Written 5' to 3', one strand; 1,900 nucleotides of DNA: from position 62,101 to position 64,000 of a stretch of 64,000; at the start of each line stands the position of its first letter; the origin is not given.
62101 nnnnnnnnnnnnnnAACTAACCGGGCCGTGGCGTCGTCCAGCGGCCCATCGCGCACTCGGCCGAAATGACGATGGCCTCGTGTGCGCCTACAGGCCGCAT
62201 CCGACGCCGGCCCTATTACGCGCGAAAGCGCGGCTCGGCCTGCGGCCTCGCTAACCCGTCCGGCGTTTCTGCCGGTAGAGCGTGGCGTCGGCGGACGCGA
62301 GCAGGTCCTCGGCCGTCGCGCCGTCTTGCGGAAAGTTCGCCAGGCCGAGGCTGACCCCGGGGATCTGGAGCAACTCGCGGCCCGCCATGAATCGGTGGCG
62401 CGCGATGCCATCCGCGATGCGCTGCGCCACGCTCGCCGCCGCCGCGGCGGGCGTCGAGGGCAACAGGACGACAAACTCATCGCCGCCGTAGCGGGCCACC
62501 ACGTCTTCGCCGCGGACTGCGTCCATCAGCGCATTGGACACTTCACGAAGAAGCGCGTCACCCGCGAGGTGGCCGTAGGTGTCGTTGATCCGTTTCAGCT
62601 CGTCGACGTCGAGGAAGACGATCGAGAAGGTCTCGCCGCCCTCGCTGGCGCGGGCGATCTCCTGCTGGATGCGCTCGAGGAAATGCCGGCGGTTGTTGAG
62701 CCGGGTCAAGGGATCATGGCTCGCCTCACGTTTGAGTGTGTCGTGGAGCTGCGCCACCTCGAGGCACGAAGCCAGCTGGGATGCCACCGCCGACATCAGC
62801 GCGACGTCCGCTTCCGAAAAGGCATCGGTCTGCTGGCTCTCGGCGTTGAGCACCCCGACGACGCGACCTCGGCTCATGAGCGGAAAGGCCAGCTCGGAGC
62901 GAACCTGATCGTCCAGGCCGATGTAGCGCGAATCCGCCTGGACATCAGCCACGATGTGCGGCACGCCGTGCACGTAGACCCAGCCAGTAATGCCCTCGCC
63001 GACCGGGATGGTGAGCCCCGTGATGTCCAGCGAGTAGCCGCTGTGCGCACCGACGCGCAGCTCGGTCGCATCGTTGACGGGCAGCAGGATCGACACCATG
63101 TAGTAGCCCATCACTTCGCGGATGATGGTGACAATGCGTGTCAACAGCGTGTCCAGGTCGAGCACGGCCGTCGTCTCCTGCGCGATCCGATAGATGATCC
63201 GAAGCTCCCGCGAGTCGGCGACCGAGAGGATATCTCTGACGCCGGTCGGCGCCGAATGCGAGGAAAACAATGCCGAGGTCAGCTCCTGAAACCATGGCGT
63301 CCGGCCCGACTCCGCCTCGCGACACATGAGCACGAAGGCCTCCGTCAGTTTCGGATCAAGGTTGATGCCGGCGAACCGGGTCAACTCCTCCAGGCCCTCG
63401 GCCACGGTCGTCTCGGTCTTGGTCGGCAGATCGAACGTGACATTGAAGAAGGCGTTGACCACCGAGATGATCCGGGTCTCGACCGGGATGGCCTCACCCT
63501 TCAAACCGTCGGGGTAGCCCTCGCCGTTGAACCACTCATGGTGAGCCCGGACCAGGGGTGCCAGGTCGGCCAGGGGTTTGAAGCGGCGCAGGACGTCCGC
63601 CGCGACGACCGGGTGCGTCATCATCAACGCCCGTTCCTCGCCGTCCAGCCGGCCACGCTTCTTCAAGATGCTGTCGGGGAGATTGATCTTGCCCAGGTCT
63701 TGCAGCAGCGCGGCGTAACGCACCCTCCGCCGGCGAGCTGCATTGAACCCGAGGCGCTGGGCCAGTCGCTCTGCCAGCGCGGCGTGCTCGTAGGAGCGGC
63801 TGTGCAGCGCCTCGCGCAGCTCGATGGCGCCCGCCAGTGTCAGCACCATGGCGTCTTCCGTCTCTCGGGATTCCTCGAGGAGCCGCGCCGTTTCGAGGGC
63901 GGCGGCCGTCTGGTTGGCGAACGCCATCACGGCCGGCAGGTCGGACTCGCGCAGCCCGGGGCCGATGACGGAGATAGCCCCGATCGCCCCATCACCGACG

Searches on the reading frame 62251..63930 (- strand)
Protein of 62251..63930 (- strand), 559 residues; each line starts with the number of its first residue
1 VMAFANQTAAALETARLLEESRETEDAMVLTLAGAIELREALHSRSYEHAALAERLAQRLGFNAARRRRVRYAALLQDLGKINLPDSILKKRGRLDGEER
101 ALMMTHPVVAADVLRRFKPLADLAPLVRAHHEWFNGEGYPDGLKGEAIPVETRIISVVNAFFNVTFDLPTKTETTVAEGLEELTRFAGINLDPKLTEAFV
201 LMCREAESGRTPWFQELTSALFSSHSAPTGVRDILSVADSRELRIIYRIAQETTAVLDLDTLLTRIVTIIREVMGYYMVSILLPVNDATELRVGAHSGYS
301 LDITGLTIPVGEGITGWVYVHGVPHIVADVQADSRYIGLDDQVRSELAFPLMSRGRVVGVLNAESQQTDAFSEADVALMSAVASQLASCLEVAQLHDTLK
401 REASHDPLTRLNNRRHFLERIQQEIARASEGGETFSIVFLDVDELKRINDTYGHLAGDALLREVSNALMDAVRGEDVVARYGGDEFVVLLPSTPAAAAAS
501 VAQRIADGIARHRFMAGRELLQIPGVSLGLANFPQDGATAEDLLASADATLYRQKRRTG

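Call 31: search_protein_families(library=pfam, proteins=[window:62251-63930:-], max_evalue=0.00001)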
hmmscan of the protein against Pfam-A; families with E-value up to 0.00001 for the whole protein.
window:62251-63930:- (559 aa): 6 families
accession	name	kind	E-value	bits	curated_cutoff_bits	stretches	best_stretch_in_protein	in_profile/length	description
PF00990.26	GGDEF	-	8.3e-45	152.9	23.8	1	403-557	1-157/161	Diguanylate cyclase, GGDEF domain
PF13487.12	HD_5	-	2.1e-32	112.6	27.2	1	39-195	10-170/170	HD domain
PF13185.12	GAF_2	-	5.7e-21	75.6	28.6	1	257-391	2-136/136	GAF domain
PF01590.32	GAF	-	2e-19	70.9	22.4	1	258-389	1-132/133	GAF domain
PF01966.28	HD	-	3.9e-14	53.4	22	1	46-158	5-110/116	HD domain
PF13492.12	GAF_3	-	1.2e-10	42.3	27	1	258-391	1-128/129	GAF domain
